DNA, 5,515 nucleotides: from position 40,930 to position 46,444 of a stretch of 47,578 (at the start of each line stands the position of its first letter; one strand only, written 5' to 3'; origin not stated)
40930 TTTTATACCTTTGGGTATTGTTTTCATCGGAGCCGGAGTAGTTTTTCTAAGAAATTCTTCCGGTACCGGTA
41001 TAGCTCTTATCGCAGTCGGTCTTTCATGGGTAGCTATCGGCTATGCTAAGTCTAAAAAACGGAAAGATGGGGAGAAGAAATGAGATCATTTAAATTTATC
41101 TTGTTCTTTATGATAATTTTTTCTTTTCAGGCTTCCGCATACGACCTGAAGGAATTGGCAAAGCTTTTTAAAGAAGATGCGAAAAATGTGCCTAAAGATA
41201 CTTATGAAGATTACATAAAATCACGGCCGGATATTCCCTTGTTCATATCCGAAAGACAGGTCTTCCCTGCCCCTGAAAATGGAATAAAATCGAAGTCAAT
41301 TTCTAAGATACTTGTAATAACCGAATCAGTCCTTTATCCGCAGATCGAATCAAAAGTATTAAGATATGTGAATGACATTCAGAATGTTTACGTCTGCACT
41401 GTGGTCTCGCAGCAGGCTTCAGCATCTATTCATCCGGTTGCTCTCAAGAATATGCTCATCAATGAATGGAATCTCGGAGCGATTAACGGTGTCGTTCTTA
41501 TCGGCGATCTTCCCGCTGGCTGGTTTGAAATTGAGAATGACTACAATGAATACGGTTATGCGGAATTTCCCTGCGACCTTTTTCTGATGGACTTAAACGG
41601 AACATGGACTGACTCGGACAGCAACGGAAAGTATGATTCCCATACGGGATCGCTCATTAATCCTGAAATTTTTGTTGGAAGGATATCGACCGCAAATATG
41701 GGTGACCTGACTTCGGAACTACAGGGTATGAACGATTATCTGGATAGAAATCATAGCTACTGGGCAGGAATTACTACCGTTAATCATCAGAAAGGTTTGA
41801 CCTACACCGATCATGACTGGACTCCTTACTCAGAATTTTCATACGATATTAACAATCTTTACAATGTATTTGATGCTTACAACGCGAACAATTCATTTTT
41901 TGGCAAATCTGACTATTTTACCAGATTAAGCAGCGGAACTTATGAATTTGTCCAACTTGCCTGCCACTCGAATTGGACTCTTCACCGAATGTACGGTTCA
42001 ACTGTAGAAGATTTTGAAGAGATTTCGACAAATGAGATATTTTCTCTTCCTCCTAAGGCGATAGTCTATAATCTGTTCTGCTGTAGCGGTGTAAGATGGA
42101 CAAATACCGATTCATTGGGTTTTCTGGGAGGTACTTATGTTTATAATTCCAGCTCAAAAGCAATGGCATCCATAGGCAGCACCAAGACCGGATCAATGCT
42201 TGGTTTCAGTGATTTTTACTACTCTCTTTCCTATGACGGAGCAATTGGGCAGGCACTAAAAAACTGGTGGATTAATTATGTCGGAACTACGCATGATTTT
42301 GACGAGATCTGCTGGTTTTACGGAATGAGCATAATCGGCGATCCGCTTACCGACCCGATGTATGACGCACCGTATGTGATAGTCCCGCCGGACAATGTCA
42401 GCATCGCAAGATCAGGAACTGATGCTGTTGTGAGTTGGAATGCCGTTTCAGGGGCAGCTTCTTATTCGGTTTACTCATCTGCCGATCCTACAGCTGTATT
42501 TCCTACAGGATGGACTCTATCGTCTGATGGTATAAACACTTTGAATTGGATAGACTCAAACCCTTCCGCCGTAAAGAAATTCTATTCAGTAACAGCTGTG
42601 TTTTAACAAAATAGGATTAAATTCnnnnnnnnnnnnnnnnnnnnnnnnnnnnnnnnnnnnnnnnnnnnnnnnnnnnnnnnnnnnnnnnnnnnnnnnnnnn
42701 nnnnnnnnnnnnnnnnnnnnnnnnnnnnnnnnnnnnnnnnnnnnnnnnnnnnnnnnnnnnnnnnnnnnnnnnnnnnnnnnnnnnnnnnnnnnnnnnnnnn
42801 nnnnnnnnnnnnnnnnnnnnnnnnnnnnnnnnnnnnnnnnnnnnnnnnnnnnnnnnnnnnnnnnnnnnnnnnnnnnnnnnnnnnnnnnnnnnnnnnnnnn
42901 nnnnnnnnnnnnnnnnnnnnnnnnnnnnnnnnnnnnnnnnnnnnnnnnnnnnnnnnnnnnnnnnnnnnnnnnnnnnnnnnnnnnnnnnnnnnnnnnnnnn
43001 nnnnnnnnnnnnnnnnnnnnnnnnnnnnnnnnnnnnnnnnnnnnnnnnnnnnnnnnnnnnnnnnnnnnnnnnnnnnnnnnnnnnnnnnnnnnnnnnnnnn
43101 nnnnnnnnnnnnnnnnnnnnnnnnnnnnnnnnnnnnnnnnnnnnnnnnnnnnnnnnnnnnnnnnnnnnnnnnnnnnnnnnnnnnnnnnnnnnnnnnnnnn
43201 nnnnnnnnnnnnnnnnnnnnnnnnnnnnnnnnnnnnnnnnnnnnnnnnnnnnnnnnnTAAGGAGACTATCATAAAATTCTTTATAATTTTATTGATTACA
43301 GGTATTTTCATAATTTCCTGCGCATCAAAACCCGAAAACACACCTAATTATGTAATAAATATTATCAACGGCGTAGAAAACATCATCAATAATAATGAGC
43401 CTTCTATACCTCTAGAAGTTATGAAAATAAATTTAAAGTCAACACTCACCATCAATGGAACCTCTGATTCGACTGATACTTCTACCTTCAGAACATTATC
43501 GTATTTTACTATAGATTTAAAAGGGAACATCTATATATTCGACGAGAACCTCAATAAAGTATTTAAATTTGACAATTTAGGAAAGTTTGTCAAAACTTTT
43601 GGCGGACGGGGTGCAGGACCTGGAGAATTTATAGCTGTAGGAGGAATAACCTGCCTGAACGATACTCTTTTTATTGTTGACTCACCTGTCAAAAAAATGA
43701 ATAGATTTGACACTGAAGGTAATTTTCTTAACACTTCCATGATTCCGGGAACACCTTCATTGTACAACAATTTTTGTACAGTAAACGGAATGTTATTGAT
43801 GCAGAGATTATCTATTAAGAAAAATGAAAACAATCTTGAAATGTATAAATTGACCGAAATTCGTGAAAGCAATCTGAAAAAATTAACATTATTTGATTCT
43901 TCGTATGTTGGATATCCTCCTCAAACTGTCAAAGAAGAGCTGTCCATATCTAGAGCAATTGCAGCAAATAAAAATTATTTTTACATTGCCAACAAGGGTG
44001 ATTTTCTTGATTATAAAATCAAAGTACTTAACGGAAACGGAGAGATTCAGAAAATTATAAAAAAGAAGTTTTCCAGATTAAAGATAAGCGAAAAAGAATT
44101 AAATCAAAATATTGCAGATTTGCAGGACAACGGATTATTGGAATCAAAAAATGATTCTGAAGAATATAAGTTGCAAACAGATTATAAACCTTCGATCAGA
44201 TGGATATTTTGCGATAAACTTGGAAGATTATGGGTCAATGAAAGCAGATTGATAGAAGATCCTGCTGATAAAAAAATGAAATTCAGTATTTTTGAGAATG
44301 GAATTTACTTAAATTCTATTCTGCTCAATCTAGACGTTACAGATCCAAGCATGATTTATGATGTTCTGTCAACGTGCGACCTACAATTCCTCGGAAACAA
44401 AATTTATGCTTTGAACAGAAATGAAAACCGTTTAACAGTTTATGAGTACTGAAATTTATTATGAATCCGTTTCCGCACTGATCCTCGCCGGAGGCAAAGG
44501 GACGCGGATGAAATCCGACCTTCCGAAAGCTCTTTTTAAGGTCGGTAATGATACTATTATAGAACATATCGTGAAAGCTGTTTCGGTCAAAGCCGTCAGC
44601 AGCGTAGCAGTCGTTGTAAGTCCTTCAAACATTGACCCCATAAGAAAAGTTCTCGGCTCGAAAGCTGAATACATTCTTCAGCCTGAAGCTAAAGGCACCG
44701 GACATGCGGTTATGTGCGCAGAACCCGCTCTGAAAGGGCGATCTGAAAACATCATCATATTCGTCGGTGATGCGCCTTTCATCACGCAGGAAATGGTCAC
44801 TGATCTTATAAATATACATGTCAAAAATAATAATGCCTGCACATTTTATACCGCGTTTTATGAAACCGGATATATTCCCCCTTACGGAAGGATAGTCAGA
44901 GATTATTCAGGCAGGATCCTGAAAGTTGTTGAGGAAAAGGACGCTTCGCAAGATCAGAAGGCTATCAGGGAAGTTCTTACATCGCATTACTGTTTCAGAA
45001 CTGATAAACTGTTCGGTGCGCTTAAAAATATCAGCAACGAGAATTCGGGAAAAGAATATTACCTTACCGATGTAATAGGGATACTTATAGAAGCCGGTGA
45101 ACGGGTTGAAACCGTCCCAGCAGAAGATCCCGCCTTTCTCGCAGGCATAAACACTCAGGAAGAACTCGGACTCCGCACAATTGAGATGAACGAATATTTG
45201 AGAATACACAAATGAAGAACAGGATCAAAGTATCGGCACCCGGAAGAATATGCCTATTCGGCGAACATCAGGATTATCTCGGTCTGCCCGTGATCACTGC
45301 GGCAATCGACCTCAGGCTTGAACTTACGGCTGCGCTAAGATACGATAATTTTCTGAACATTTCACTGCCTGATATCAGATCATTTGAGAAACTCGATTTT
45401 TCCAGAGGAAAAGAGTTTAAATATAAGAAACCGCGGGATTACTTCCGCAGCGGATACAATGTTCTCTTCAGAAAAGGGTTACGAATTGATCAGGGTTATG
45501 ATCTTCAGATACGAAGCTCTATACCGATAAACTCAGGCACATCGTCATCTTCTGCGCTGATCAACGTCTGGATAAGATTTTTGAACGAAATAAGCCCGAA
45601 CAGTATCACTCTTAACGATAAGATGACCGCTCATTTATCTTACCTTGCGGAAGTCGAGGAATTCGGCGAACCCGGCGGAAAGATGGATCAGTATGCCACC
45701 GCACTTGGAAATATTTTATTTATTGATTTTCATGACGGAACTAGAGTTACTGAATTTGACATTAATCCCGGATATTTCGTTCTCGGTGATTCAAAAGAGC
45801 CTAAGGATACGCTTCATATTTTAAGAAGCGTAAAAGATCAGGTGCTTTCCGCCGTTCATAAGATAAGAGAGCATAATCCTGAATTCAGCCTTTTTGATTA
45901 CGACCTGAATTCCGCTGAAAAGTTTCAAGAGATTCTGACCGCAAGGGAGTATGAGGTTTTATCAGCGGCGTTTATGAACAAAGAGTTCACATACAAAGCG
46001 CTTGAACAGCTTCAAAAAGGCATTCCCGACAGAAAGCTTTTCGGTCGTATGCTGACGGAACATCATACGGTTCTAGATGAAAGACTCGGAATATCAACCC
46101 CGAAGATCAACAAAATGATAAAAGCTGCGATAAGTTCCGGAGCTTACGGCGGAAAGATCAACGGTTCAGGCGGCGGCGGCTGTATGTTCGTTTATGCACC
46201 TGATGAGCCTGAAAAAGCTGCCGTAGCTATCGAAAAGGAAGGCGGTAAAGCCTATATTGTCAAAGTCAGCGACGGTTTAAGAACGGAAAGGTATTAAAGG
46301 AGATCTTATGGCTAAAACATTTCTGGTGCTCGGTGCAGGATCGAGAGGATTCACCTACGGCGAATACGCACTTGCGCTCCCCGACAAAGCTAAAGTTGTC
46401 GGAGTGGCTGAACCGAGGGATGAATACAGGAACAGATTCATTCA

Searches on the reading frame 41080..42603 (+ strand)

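Call 61: search_protein_families(library=pfam, proteins=[window:41080-42603:+], max_evalue=0.00001)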
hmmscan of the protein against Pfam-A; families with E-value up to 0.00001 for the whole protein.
window:41080-42603:+ (508 aa): 1 family
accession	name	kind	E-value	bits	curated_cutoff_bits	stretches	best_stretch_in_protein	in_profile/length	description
PF01364.23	Peptidase_C25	-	7.2e-10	39.1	23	1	102-424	26-372/374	Peptidase family C25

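Call 62: search_protein_families(library=ncbifam, proteins=[window:41080-42603:+], max_evalue=0.001)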
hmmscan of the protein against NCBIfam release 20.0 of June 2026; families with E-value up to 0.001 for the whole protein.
window:41080-42603:+ (508 aa): 0 families

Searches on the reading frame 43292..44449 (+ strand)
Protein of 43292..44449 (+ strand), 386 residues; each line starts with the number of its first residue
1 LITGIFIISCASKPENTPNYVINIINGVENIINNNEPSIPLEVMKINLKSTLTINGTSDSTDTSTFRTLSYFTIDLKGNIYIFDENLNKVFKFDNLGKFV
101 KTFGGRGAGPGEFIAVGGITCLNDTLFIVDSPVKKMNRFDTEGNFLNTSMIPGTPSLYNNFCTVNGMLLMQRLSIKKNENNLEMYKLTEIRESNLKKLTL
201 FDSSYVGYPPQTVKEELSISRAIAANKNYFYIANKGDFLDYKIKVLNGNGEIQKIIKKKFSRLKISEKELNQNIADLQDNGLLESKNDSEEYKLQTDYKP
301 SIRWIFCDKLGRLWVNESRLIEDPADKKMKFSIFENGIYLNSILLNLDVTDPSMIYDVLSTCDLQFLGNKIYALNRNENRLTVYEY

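Call 61: search_protein_families(library=pfam, proteins=[window:43292-44449:+], max_evalue=0.00001)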
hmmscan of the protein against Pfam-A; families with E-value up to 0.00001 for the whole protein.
window:43292-44449:+ (386 aa): 1 family
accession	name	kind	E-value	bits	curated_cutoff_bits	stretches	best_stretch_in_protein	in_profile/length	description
PF17170.10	DUF5128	-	5.1e-13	49.3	22.9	1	76-166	52-142/321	6-bladed beta-propeller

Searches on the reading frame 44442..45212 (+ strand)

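Call 61: search_protein_families(library=pfam, proteins=[window:44442-45212:+], max_evalue=0.00001)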
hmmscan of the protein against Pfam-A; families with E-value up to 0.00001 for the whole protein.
window:44442-45212:+ (257 aa): 3 families
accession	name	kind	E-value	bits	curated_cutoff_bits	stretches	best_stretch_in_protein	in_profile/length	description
PF12804.13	NTP_transf_3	-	5.2e-19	69.4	27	1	12-162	1-144/160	MobA-like NTP transferase domain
PF00483.29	NTP_transferase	-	1e-18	68.3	21.2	1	12-226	2-220/245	Nucleotidyl transferase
PF01128.25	IspD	-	4.5e-15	56.5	27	1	10-132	1-123/221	2-C-methyl-D-erythritol 4-phosphate cytidylyltransferase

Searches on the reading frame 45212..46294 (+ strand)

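Call 61: search_protein_families(library=pfam, proteins=[window:45212-46294:+], max_evalue=0.00001)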
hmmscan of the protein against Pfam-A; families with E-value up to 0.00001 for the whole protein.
window:45212-46294:+ (361 aa): 3 families
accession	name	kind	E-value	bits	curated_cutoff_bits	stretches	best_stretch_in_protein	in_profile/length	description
PF08544.19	GHMP_kinases_C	-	3.4e-13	50.2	21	1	265-342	3-81/85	GHMP kinases C terminal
PF00288.32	GHMP_kinases_N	-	7.2e-12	45.8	22.3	1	83-166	8-86/87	GHMP kinases N terminal domain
PF10509.15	GalKase_gal_bdg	-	3e-09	36.7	23.1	1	7-36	14-43/49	Galactokinase galactose-binding signature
